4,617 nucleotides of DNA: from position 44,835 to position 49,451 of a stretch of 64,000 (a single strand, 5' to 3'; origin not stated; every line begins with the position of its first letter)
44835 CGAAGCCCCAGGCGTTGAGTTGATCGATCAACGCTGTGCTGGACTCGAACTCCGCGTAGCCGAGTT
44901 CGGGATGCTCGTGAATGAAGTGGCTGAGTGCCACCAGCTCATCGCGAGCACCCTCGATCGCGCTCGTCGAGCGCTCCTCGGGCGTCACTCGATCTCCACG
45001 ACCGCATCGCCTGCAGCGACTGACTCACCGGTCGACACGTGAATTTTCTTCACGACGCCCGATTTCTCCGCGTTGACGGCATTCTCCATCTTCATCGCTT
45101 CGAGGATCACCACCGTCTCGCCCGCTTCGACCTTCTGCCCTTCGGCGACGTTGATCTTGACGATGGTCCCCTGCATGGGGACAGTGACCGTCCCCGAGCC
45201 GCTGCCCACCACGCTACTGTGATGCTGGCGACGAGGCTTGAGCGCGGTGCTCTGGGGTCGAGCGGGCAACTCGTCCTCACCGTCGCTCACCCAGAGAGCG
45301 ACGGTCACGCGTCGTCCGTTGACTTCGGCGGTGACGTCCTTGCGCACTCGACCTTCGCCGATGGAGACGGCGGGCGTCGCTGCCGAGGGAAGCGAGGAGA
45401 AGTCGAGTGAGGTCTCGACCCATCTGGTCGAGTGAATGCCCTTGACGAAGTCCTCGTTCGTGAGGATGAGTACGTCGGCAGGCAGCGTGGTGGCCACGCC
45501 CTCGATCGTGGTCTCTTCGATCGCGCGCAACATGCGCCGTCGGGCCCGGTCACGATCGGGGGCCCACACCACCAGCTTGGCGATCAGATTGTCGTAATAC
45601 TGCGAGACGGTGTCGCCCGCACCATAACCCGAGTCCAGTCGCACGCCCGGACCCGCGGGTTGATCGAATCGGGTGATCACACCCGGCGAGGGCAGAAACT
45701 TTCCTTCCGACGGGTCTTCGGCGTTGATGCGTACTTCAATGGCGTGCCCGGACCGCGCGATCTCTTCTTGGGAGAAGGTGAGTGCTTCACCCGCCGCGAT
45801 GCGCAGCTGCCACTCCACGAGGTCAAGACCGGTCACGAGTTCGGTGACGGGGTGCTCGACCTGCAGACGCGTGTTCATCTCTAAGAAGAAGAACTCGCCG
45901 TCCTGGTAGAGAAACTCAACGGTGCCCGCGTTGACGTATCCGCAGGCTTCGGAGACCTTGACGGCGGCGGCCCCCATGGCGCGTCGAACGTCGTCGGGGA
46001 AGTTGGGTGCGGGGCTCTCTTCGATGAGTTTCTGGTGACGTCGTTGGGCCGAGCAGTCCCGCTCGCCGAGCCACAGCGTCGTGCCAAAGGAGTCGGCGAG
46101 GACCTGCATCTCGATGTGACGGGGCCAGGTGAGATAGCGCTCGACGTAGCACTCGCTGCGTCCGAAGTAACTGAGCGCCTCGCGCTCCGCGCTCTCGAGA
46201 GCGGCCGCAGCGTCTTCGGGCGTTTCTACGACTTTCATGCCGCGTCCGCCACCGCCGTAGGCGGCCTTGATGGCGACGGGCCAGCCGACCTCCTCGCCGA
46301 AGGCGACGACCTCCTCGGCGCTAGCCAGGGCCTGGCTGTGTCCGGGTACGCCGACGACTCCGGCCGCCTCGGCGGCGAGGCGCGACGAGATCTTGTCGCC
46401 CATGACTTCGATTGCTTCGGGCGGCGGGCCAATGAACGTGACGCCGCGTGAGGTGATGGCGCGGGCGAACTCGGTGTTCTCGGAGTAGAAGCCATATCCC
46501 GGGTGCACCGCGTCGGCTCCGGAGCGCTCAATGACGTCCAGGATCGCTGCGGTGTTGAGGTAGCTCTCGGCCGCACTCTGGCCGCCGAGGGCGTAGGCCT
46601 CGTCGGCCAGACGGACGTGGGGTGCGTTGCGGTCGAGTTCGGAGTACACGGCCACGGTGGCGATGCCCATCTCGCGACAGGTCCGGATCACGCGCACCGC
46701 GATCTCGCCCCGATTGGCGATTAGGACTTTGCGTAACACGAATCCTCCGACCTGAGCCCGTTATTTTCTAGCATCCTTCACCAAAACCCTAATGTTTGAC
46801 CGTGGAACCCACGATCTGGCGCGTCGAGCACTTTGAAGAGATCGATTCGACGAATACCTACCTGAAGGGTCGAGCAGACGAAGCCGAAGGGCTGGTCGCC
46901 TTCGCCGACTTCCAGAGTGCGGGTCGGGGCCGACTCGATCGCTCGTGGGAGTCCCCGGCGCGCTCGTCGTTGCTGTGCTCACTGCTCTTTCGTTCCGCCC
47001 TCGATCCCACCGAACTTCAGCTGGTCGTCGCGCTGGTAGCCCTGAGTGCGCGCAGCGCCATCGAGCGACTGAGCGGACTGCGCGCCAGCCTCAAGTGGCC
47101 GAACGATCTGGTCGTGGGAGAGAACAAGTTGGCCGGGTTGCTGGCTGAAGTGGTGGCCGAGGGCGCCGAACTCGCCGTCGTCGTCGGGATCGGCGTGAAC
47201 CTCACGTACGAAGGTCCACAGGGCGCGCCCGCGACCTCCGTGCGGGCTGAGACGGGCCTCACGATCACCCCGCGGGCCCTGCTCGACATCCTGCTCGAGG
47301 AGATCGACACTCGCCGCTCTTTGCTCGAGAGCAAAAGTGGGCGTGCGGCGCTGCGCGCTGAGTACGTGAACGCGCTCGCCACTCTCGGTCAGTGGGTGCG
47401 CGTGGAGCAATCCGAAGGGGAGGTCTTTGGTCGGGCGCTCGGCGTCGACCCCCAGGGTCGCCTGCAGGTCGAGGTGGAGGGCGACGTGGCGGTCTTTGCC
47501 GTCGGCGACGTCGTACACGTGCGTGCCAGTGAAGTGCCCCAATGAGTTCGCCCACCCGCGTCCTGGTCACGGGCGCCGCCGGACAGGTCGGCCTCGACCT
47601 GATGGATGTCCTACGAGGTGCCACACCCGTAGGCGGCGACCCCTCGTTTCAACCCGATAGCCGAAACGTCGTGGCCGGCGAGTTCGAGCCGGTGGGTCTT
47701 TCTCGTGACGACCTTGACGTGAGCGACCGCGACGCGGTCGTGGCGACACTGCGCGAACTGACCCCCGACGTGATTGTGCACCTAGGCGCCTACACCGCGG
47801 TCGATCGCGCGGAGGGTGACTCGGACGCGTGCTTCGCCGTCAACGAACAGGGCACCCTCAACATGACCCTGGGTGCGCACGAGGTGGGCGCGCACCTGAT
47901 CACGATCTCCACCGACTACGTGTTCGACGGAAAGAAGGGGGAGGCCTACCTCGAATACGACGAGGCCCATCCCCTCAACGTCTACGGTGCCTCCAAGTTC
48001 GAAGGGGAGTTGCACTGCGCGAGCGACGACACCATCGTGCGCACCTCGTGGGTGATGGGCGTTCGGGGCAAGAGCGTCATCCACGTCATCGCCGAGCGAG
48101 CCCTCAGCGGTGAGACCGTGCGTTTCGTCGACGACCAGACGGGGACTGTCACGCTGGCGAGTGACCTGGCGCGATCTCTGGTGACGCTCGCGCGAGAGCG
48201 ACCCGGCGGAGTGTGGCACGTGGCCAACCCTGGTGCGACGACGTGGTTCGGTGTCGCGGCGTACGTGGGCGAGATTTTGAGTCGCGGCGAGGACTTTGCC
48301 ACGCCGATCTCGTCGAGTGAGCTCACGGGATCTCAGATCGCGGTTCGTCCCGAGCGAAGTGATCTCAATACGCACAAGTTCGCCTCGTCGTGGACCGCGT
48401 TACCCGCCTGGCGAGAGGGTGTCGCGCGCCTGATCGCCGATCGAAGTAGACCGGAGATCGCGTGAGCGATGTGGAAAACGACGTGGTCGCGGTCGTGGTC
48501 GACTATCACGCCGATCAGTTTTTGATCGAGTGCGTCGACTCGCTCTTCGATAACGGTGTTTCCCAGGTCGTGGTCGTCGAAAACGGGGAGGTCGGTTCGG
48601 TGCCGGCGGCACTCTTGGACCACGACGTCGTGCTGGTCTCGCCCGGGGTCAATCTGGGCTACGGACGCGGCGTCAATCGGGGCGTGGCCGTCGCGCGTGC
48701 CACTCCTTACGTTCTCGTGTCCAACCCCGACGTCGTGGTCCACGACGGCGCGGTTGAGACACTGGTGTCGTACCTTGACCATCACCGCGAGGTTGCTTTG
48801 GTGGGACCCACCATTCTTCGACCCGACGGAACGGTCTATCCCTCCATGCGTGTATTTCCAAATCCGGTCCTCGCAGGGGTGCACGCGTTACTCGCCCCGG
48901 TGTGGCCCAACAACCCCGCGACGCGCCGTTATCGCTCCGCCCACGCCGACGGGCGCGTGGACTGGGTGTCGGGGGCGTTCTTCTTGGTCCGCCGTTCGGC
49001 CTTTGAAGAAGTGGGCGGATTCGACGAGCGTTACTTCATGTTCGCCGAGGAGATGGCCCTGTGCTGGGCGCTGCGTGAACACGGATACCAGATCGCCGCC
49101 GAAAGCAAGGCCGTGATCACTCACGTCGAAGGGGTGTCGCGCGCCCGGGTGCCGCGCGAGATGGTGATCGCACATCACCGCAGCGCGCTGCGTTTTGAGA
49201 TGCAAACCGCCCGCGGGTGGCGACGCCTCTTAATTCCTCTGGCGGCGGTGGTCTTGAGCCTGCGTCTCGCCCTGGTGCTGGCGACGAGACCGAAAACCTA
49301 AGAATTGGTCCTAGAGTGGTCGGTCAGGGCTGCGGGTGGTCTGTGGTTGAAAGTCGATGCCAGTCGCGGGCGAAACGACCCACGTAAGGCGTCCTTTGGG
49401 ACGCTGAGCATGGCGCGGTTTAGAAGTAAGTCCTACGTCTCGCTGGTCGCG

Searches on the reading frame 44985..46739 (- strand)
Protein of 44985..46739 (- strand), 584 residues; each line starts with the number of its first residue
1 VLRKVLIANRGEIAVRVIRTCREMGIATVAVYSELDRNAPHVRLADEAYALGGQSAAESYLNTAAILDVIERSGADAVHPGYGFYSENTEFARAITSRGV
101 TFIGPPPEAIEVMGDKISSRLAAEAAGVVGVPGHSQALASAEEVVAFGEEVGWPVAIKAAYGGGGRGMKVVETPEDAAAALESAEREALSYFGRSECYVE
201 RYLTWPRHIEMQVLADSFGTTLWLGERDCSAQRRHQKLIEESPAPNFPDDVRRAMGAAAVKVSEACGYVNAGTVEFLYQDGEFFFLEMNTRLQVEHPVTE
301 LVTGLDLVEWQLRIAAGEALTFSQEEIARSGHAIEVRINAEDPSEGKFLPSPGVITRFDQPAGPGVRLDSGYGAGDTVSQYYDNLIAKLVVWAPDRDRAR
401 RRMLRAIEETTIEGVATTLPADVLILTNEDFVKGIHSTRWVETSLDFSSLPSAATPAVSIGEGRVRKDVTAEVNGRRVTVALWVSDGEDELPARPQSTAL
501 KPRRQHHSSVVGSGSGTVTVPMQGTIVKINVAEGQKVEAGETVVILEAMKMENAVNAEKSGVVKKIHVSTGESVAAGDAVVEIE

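Call 74: search_protein_families(library=pfam, proteins=[window:44985-46739:-], max_evalue=0.00001)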
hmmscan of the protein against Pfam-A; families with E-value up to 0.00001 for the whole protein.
window:44985-46739:- (584 aa): 6 families
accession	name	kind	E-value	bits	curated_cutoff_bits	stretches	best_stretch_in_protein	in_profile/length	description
PF02786.22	CPSase_L_D2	-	1.1e-70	237.8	19.8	1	115-321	1-209/211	Carbamoyl-phosphate synthase L chain, ATP binding domain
PF00289.28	Biotin_carb_N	-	7.5e-48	162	25.5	1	1-110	1-110/110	Biotin carboxylase, N-terminal domain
PF02785.25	Biotin_carb_C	-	4.5e-34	117.3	32.4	1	335-442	1-107/108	Biotin carboxylase C-terminal domain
PF00364.28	Biotin_lipoyl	-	7.1e-19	67.9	22.1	1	517-583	2-73/73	Biotin-requiring enzyme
PF02222.28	ATP-grasp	-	4.1e-09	36.8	27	1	136-291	14-162/179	ATP-grasp domain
PF13533.13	Biotin_lipoyl_2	-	9.8e-06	25.7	29.8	0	518-541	3-26/32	Biotin-lipoyl like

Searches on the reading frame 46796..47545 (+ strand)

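Call 74: search_protein_families(library=pfam, proteins=[window:46796-47545:+], max_evalue=0.00001)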
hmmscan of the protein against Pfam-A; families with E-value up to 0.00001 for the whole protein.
window:46796-47545:+ (249 aa): 2 families
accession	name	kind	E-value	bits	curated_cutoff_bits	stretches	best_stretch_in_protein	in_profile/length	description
PF03099.24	BPL_LplA_LipB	-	4.4e-20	72.4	21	1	14-135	3-133/133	Biotin/lipoate A/B protein ligase family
PF02237.23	BPL_C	-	5.4e-08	33.1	21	1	196-241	1-47/48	Biotin protein ligase C terminal domain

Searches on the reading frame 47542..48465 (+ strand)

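Call 74: search_protein_families(library=pfam, proteins=[window:47542-48465:+], max_evalue=0.00001)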
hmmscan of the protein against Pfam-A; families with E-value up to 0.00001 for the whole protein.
window:47542-48465:+ (307 aa): 4 families
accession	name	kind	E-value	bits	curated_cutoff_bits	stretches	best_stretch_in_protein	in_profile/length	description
PF04321.23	RmlD_sub_bind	-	3.1e-67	227.1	27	1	6-300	2-284/287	RmlD substrate binding domain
PF01370.27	Epimerase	-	4.2e-20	72.6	20.9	1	7-225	1-237/240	NAD dependent epimerase/dehydratase family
PF16363.11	GDP_Man_Dehyd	-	3.9e-13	50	27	1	8-156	1-161/332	GDP-mannose 4,6 dehydratase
PF02719.21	Polysacc_synt_2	-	2.7e-08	33.8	20.2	1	59-185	62-184/293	Polysaccharide biosynthesis protein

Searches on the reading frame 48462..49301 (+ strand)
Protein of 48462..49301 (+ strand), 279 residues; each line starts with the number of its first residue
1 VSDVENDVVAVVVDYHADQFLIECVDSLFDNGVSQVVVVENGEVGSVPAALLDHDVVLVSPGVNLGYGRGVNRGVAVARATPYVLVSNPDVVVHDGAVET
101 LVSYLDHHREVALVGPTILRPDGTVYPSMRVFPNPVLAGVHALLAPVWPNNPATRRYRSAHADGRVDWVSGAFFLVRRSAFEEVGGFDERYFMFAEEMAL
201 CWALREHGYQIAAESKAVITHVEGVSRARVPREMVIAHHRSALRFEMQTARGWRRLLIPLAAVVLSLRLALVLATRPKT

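Call 74: search_protein_families(library=pfam, proteins=[window:48462-49301:+], max_evalue=0.00001)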
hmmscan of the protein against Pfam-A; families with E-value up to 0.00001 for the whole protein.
window:48462-49301:+ (279 aa): 3 families
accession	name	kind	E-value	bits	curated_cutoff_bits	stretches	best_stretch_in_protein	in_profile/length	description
PF13641.12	Glyco_tranf_2_3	-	7.2e-12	46.2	27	1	8-226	3-216/230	Glycosyltransferase like family 2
PF00535.33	Glycos_transf_2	-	8.3e-12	45.8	23.3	1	12-184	4-167/168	Glycosyl transferase family 2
PF13506.12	Glyco_transf_21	-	3.1e-06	27.2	21.7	1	81-220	31-153/174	Glycosyl transferase family 21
